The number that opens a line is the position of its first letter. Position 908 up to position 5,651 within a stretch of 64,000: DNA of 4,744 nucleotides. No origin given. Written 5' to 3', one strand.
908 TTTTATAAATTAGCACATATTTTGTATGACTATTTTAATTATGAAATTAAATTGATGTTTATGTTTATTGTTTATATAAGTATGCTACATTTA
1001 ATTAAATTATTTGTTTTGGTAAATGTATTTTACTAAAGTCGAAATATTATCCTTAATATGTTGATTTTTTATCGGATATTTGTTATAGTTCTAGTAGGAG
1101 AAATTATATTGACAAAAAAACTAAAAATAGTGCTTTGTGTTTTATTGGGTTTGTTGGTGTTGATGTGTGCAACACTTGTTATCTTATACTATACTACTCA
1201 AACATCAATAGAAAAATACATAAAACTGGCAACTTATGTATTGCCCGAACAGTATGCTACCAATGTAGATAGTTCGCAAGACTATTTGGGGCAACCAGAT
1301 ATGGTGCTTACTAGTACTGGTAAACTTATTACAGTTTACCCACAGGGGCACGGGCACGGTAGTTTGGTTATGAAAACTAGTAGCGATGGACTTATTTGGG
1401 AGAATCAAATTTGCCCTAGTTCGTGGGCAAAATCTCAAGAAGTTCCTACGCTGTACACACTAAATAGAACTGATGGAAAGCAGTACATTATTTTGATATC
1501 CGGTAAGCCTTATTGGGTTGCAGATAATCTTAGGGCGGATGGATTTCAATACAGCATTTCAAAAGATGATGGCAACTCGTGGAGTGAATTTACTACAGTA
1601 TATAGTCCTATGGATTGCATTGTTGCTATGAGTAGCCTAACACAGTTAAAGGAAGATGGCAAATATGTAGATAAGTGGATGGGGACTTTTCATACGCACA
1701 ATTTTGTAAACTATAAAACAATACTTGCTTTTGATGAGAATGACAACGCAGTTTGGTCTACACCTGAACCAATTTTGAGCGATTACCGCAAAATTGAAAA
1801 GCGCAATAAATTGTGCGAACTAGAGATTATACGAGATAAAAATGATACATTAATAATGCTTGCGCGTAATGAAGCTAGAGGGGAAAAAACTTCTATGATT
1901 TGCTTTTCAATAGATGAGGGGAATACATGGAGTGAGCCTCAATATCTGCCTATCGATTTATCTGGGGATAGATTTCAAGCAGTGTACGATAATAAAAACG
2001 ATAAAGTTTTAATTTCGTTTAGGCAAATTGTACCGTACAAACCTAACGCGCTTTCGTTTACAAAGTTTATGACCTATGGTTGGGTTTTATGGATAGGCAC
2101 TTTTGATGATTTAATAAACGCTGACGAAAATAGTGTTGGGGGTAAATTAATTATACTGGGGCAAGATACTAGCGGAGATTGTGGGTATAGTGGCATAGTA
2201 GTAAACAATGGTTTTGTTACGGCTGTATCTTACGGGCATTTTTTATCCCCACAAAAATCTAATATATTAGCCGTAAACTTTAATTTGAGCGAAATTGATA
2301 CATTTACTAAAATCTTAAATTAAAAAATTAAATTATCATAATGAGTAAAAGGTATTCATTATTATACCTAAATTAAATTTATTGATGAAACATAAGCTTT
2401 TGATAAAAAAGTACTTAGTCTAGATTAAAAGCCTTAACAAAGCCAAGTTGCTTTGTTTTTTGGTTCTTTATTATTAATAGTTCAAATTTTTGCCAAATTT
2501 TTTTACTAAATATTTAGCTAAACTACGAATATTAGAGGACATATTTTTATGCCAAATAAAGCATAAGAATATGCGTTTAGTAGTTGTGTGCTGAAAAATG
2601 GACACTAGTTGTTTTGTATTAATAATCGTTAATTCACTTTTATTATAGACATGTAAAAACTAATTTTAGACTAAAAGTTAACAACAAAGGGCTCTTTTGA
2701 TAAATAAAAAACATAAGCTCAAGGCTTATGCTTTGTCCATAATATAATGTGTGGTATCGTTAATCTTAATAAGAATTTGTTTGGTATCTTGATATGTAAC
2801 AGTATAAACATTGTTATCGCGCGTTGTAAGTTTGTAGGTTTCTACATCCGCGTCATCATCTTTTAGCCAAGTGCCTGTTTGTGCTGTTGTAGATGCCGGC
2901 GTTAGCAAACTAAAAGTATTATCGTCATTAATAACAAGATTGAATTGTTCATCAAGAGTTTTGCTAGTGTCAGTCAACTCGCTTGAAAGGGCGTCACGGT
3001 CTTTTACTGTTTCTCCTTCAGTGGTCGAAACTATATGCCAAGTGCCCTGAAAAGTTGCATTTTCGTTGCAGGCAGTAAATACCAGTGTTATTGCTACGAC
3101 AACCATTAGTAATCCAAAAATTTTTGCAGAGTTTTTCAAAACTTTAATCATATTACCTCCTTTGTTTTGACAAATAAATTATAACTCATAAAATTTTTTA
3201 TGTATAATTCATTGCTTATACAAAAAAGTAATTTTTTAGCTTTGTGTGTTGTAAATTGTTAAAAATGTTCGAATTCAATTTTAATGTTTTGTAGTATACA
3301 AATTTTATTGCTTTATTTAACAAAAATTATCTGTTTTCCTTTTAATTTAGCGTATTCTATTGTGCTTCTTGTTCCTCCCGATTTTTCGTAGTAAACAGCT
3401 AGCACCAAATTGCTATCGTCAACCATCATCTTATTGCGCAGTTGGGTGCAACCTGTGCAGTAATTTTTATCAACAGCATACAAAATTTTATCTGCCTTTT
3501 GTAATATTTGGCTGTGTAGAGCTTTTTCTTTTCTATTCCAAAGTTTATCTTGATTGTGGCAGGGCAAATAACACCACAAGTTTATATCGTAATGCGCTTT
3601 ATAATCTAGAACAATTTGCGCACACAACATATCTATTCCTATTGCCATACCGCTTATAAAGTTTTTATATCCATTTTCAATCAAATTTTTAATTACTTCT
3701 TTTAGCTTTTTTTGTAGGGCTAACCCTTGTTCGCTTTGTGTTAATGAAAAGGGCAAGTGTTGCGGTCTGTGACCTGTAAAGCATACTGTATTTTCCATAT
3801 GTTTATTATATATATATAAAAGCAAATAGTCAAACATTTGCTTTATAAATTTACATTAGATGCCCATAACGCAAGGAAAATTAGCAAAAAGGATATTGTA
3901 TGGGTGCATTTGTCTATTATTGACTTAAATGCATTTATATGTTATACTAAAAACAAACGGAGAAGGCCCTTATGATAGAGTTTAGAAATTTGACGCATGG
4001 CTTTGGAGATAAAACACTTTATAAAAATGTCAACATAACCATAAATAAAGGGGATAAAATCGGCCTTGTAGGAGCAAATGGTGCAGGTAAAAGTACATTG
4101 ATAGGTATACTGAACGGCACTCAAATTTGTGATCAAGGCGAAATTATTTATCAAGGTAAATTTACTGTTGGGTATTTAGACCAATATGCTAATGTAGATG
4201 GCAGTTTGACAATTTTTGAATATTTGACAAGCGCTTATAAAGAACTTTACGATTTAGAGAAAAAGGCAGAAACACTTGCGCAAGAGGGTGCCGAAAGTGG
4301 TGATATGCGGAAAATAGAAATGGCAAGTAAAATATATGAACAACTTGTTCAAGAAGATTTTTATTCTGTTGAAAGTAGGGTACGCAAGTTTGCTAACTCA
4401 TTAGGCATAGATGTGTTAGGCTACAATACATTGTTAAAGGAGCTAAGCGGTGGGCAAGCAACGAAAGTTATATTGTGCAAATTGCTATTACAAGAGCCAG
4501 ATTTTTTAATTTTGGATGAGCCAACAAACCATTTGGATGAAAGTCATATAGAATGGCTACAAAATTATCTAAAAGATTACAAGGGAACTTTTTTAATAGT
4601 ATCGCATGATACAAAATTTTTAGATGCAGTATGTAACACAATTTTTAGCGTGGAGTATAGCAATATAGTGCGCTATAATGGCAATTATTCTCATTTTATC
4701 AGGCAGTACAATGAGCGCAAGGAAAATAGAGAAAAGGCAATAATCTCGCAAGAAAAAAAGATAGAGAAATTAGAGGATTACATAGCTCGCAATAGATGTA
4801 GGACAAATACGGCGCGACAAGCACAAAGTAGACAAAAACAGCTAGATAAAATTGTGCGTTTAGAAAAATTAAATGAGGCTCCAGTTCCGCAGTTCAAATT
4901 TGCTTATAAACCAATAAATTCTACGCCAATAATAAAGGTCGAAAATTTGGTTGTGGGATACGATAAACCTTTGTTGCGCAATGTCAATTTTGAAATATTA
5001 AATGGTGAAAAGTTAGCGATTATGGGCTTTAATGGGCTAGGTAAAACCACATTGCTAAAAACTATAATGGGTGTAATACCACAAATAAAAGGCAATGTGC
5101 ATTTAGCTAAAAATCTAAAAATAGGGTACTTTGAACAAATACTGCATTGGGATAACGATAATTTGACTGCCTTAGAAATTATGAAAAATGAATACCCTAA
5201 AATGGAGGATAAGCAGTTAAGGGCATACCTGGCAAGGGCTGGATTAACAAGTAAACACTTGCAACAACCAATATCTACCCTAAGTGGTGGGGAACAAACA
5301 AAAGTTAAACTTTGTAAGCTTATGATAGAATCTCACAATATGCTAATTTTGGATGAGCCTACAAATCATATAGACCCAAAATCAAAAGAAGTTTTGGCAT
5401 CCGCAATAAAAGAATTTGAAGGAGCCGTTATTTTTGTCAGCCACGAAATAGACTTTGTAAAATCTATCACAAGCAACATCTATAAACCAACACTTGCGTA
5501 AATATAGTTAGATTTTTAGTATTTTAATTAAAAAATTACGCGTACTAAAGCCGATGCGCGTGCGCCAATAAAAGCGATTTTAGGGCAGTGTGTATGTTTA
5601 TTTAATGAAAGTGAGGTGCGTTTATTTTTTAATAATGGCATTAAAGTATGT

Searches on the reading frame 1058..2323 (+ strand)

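Call 61: search_protein_families(library=pfam, proteins=[window:1058-2323:+], max_evalue=0.00001)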
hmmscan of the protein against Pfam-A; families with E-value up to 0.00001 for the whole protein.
window:1058-2323:+ (421 aa): 1 family
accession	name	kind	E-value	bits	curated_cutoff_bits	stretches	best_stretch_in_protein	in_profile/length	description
PF13088.12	BNR_2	-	3.3e-10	40.2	31.4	1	166-300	85-207/277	BNR repeat-like domain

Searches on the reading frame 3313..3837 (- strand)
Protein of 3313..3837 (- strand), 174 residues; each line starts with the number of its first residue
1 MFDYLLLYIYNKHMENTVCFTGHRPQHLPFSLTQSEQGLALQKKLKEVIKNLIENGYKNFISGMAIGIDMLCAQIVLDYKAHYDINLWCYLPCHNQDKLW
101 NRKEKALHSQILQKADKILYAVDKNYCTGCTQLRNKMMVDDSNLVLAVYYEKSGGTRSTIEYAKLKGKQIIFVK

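Call 73: search_protein_families(library=padloc, proteins=[window:3313-3837:-], max_evalue=0.01)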
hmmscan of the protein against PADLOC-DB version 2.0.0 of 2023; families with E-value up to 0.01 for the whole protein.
window:3313-3837:- (174 aa): 1 family
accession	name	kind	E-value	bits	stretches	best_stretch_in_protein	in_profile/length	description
PDLC03961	ShosA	-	1.2e-07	29.3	1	44-174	133-259/303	-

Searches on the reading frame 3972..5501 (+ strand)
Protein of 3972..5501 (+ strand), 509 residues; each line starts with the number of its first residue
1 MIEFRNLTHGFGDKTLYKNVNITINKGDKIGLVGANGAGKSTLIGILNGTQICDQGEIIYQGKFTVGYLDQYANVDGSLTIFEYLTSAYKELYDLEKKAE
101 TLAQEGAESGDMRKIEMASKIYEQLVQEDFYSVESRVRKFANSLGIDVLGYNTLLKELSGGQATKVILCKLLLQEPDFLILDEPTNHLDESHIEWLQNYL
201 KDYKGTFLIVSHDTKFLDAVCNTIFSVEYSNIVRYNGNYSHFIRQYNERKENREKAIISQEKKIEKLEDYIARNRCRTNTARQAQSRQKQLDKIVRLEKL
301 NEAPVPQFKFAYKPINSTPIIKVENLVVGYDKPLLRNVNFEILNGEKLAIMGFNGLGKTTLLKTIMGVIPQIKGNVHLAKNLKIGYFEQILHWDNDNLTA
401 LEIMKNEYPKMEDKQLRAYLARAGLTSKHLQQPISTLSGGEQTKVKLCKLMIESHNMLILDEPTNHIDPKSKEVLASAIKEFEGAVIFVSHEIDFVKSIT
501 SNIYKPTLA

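Call 61: search_protein_families(library=pfam, proteins=[window:3972-5501:+], max_evalue=0.00001)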
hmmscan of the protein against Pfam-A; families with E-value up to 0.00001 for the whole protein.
window:3972-5501:+ (509 aa): 5 families
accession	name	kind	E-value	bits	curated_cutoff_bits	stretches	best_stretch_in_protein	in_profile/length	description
PF00005.33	ABC_tran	-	1.7e-49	168.4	25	2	335-465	1-137/137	ABC transporter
PF12848.13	ABC_tran_Xtn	-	5.5e-22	78.1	25.9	1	227-309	3-84/85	ABC transporter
PF02463.25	SMC_N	-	2.1e-10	40.9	40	0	140-227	135-211/220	RecF/RecN/SMC N terminal domain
PF13304.12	AAA_21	-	8.5e-08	33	27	0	432-492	233-299/304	AAA domain, putative AbiEii toxin, Type IV TA system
PF13555.12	AAA_29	-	2.7e-06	27.5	27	0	17-44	12-39/61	P-loop containing region of AAA domain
